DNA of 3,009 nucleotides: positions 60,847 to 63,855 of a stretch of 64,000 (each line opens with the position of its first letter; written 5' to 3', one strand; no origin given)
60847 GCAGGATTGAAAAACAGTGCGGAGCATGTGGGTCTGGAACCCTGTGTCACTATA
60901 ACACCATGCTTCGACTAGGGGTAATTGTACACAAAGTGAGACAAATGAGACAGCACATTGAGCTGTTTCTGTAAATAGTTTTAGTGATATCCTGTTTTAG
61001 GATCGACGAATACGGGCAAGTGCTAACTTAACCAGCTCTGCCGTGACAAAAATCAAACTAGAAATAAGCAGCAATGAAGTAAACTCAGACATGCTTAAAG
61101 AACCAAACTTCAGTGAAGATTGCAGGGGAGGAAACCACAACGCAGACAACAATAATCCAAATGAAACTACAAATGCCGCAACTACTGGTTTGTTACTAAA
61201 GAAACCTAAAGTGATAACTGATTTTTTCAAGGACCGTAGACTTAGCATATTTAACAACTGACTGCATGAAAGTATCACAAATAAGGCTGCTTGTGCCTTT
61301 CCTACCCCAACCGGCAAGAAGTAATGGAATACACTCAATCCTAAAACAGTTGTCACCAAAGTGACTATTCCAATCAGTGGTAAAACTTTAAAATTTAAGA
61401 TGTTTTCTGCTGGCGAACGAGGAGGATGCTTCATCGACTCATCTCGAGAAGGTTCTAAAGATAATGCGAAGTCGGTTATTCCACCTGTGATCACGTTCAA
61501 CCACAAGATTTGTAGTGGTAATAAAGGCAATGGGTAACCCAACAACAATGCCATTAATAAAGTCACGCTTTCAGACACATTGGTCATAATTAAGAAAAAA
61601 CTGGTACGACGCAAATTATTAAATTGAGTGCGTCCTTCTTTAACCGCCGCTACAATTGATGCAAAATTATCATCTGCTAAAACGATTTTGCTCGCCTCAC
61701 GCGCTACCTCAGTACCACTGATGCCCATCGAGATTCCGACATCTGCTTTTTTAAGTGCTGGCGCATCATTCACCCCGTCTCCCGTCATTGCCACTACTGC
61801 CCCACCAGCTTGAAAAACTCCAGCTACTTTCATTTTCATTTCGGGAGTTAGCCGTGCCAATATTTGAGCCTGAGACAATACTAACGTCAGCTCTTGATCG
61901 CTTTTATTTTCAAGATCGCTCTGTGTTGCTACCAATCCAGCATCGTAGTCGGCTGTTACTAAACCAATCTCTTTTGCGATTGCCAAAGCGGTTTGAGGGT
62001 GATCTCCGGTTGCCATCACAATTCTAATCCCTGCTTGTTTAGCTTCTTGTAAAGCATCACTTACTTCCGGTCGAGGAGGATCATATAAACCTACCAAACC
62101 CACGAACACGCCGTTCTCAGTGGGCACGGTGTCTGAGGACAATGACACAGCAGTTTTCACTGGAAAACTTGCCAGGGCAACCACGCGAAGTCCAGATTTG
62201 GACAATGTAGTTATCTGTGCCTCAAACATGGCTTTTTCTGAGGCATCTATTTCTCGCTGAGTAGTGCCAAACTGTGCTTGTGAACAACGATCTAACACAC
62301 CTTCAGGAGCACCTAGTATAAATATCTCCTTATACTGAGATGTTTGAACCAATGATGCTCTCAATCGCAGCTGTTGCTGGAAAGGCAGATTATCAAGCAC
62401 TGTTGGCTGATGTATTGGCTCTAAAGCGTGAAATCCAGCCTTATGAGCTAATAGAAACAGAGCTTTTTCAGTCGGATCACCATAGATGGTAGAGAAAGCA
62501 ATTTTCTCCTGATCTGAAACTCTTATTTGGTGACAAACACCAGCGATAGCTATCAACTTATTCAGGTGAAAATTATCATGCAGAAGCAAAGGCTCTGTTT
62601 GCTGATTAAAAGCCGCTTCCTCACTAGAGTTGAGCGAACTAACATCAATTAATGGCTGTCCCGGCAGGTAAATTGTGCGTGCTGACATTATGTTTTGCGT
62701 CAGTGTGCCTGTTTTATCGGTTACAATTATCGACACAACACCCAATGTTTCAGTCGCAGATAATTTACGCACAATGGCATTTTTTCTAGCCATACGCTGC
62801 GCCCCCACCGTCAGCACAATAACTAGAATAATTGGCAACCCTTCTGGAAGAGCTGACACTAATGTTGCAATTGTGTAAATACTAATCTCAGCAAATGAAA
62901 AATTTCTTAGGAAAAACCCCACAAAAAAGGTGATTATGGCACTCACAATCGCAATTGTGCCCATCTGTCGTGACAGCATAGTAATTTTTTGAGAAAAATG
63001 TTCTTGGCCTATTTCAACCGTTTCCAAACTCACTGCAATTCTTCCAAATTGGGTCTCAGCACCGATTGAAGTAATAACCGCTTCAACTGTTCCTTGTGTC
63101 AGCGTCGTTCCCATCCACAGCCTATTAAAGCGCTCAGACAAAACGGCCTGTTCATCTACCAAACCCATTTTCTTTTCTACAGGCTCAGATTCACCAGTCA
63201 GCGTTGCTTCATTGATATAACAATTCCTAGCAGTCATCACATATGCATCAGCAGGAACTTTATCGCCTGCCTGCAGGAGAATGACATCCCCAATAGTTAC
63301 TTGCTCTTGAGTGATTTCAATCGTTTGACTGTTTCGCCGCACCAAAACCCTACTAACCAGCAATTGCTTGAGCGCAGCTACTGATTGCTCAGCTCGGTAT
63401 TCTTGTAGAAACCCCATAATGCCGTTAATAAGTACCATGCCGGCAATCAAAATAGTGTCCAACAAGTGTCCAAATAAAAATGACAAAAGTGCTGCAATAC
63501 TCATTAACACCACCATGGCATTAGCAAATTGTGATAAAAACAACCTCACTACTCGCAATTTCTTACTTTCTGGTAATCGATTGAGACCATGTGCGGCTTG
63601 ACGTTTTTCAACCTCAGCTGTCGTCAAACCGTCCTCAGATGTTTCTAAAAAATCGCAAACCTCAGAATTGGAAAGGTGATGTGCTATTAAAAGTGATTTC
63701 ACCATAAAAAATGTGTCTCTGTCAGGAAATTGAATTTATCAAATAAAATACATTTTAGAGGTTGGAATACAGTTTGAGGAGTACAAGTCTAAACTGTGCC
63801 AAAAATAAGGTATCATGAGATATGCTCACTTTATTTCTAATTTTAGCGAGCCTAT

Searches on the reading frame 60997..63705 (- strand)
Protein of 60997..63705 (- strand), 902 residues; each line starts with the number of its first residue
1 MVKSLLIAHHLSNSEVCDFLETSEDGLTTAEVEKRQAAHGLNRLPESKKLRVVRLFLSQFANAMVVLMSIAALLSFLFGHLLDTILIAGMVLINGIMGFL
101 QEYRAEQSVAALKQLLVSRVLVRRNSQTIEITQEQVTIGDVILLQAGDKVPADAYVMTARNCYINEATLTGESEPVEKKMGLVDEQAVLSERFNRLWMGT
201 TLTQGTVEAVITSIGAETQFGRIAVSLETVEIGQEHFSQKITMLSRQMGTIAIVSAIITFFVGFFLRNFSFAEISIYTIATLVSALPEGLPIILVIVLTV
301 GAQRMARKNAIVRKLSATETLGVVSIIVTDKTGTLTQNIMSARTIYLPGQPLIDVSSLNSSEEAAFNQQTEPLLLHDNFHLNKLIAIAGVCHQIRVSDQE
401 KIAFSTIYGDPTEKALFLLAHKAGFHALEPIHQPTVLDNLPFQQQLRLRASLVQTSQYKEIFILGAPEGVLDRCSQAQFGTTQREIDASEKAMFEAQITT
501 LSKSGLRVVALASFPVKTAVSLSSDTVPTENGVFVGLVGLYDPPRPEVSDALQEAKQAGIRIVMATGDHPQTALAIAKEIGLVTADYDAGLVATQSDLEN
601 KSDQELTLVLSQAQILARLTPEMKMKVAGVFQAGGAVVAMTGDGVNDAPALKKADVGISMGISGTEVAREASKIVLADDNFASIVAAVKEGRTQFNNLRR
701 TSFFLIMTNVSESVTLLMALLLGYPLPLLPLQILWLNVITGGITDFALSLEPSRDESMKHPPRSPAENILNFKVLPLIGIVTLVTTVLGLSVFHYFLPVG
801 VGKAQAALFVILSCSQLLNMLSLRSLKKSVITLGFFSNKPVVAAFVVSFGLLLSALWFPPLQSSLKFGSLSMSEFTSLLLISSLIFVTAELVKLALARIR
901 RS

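Call 8: search_protein_families(library=pfam, proteins=[window:60997-63705:-], max_evalue=0.001)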
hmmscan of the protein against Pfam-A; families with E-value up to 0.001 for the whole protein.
window:60997-63705:- (902 aa): 6 families
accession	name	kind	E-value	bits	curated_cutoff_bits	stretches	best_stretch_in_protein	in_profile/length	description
PF00122.25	E1-E2_ATPase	-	2.1e-42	145.2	28.1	1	116-308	3-181/181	E1-E2 ATPase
PF00689.26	Cation_ATPase_C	-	1.5e-37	129.5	27.3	1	725-894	1-174/175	Cation transporting ATPase, C-terminus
PF00702.32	Hydrolase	-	5.2e-18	66.6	26.4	1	533-655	86-191/191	haloacid dehalogenase-like hydrolase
PF00690.31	Cation_ATPase_N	-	7.8e-18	64.3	20.4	1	9-75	2-69/69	Cation transporter/ATPase, N-terminus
PF13246.12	Cation_ATPase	-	5.7e-11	42.7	21.7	1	390-476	2-90/91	Cation transport ATPase (P-type)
PF08282.18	Hydrolase_3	-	2e-06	28.2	20.9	0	547-583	19-55/255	haloacid dehalogenase-like hydrolase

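Call 43: list_cluster_members(proteins=[P0001, P0002, P0096, window:60997-63705:-, window:41818-42549:+, window:44400-45233:+, window:59843-60292:-, P0003, P0033, P0081])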
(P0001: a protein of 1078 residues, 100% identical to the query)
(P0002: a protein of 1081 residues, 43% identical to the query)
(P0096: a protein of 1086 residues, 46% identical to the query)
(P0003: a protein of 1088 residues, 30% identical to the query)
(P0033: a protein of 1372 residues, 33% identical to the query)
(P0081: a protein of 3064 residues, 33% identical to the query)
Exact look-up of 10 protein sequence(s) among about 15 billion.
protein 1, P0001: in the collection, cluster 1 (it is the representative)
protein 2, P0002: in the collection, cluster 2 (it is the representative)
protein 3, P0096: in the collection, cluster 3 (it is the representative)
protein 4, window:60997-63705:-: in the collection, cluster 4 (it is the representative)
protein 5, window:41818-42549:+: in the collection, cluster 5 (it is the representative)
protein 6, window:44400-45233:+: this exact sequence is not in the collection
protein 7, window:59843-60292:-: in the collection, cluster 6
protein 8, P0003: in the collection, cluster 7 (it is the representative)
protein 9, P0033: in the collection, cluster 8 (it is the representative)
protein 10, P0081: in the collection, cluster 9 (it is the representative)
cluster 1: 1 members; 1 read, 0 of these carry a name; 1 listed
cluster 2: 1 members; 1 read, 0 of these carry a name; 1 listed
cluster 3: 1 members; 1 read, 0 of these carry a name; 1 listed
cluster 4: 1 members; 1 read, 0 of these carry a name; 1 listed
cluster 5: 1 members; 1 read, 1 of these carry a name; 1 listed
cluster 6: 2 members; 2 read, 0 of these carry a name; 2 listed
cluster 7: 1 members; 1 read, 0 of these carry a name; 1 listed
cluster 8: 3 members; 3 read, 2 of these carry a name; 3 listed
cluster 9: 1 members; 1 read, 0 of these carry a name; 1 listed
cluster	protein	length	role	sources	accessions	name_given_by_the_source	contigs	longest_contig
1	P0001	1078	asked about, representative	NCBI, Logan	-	-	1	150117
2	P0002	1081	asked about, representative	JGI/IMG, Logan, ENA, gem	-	-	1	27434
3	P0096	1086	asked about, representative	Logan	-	-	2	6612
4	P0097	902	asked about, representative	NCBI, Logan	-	-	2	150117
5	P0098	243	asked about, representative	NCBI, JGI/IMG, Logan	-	glucose-1-phosphate thymidylyltransferase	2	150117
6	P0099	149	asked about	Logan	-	-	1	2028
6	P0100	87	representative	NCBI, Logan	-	-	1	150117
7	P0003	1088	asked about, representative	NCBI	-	-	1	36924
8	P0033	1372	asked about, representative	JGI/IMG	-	hypothetical protein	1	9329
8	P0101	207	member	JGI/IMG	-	hypothetical protein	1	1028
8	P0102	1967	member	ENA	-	-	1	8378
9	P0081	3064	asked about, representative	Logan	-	-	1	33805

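Call 50: find_encoding_contigs(protein=window:60997-63705:-, flank=2000, max_places=4)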
Protein window:60997-63705:- (902 aa): 2 contigs read that carry it; 2 places shown.
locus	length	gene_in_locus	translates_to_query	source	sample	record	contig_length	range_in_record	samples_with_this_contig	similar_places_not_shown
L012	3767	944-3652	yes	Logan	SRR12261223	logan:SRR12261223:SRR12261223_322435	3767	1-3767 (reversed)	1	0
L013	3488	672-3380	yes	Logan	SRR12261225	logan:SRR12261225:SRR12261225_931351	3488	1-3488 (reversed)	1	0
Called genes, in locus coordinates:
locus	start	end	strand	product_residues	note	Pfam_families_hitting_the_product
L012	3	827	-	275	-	?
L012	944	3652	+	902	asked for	PF00690:Cation_ATPase_N, PF00122:E1-E2_ATPase, PF13246:Cation_ATPase, PF00702:Hydrolase, PF08282:Hydrolase_3 (faint), PF00689:Cation_ATPase_C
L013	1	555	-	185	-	?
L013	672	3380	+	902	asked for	PF00690:Cation_ATPase_N, PF00122:E1-E2_ATPase, PF13246:Cation_ATPase, PF00702:Hydrolase, PF08282:Hydrolase_3 (faint), PF00689:Cation_ATPase_C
